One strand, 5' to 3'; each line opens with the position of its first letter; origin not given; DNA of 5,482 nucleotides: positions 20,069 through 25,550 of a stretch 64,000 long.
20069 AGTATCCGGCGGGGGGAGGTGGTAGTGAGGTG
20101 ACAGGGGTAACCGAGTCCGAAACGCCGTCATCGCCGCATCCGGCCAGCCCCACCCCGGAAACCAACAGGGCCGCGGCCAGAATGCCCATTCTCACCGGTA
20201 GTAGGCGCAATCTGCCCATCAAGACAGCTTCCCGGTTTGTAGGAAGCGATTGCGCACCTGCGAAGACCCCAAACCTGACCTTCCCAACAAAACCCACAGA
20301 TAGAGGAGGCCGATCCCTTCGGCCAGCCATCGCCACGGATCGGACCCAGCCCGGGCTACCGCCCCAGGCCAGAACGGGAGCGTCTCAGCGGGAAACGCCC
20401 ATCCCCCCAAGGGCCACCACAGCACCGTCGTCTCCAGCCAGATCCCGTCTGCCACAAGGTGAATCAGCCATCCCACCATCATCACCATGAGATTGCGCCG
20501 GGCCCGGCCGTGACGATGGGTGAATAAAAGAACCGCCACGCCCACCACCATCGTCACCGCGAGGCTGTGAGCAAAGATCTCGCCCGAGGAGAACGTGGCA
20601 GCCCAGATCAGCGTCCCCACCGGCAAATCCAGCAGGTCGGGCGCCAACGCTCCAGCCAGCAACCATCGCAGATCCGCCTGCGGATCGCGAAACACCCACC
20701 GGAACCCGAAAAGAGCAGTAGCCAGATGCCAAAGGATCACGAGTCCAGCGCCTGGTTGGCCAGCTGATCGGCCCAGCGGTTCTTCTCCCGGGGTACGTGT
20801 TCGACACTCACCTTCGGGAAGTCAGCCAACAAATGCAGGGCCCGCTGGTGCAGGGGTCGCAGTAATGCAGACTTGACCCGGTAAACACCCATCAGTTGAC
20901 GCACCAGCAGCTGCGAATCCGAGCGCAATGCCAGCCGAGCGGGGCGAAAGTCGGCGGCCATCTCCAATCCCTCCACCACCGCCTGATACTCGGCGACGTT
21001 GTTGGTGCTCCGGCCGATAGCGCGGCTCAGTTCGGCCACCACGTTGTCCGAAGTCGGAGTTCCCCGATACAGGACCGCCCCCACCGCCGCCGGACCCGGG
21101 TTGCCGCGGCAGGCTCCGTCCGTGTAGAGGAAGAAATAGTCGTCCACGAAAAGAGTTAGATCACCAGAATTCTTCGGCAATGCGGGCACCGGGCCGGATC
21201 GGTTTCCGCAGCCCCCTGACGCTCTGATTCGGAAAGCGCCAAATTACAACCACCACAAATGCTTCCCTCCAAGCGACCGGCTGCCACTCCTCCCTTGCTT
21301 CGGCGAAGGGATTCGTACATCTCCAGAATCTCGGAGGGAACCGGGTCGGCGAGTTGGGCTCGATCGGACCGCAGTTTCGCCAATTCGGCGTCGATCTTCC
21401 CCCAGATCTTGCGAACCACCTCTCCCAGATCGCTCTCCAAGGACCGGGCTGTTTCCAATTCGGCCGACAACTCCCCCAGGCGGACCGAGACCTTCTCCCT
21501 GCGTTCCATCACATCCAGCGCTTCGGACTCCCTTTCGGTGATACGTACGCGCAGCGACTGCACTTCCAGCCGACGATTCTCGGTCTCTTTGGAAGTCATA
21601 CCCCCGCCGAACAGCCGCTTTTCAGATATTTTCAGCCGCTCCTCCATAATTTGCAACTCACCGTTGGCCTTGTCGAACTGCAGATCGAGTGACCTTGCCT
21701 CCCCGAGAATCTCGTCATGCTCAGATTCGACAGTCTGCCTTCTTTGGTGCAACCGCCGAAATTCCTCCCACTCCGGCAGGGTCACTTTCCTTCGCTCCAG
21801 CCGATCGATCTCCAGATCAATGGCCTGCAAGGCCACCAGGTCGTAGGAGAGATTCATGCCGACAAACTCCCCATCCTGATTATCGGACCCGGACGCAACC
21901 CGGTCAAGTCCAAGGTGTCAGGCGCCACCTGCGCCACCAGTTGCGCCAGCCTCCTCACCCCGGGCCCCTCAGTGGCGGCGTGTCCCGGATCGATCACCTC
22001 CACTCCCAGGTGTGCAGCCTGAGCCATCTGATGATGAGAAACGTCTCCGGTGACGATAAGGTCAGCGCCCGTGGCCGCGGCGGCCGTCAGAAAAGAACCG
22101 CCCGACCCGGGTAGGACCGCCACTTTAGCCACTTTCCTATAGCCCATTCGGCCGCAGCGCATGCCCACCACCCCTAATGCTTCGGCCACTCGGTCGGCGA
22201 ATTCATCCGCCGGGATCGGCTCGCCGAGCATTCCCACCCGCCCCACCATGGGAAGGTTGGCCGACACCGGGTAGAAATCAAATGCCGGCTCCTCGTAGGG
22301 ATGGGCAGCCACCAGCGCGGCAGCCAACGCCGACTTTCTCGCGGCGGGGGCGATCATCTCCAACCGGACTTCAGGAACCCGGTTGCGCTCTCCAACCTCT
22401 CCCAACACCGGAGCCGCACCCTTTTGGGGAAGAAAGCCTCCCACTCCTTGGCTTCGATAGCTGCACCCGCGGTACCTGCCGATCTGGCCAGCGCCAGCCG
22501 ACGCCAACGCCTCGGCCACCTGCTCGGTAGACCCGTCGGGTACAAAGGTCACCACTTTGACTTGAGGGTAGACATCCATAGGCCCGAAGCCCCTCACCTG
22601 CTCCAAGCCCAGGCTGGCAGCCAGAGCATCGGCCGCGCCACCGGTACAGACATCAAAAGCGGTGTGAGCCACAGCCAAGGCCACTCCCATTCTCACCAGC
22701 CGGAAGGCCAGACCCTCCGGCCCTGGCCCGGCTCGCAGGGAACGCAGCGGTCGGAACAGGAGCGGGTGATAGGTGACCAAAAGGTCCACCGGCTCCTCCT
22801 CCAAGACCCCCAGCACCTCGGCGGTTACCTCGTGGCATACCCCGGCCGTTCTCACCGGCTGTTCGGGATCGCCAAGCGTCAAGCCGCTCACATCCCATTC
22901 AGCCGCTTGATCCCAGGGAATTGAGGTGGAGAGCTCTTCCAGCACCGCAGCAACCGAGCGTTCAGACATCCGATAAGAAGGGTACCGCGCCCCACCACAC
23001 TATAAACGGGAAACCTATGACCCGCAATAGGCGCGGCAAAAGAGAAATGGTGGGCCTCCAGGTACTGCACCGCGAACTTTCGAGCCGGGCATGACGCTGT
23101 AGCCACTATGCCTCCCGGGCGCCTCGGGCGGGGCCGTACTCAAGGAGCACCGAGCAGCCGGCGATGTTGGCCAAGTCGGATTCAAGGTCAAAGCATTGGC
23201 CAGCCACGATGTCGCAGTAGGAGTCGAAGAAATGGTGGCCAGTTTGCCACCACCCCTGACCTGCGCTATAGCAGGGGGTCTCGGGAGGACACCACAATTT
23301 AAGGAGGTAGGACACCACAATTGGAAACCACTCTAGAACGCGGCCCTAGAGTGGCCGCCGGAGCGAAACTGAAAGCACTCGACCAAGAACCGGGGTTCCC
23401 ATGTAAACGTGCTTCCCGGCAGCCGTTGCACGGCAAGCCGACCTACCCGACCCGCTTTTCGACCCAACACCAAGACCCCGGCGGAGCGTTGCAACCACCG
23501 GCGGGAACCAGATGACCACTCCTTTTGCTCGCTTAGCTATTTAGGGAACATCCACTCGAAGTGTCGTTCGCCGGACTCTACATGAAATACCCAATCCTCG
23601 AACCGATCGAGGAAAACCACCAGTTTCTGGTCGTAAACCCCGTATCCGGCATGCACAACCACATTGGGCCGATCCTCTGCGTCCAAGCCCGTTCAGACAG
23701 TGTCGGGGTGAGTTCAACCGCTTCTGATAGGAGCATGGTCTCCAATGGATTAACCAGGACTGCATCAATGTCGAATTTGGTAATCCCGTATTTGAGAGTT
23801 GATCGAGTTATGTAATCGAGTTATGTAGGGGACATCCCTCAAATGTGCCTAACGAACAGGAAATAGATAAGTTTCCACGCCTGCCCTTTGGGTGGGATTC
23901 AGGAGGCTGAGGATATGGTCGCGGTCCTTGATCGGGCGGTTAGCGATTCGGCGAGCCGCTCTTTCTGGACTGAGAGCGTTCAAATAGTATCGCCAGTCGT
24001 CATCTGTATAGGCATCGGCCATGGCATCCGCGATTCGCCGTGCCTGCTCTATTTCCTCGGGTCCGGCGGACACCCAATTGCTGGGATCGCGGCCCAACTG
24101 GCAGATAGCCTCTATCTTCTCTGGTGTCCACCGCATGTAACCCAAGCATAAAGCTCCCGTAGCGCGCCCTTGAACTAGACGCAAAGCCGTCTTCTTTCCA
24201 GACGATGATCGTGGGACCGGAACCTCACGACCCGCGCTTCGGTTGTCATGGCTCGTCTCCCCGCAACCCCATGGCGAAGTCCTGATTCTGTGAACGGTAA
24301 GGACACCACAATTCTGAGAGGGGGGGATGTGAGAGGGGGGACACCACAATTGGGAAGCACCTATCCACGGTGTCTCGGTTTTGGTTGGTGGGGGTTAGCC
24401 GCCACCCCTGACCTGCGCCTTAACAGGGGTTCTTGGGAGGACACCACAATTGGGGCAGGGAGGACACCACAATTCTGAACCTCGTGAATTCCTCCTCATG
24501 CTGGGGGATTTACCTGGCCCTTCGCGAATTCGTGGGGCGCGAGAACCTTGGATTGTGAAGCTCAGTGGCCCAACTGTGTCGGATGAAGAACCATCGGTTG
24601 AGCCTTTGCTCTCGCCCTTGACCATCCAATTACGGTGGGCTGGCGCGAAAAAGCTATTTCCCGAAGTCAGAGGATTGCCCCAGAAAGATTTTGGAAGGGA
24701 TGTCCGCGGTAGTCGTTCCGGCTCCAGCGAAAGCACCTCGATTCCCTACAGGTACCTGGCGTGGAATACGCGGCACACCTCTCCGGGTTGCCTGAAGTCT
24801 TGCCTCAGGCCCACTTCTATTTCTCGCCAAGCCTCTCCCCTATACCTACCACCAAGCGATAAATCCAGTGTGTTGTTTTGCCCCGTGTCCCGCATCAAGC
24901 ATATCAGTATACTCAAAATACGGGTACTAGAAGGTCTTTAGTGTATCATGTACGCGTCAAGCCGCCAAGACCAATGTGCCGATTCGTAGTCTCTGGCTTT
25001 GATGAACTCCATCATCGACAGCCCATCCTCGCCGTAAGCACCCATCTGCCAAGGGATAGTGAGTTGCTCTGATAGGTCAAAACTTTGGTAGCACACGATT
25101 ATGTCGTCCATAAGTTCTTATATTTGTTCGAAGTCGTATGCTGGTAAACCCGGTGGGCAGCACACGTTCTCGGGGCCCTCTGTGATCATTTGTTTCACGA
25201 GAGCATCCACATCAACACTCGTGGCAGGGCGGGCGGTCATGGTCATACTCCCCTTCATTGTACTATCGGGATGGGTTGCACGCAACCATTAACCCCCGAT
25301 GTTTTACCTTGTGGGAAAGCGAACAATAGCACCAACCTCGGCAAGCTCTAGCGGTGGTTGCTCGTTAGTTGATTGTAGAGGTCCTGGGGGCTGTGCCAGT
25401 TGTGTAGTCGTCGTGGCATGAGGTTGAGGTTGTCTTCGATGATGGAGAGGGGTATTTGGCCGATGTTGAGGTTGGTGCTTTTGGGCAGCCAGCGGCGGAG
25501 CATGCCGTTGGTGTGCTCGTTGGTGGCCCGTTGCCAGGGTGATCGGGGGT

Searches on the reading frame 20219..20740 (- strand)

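Call 57: search_protein_families(library=pfam, proteins=[window:20219-20740:-], max_evalue=0.001)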
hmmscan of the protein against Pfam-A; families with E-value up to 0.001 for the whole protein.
window:20219-20740:- (173 aa): 1 family
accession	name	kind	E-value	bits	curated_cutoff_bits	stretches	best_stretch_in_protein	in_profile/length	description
PF04307.19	YdjM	-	8.5e-11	42.1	29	1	9-149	19-167/176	YdjM inner membrane protein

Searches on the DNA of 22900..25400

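Call 80: search_rna_families(source=window, start=22900, end=25400, threshold=evalue, max_evalue=1)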
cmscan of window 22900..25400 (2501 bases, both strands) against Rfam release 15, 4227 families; matches with E-value up to 1: 0.
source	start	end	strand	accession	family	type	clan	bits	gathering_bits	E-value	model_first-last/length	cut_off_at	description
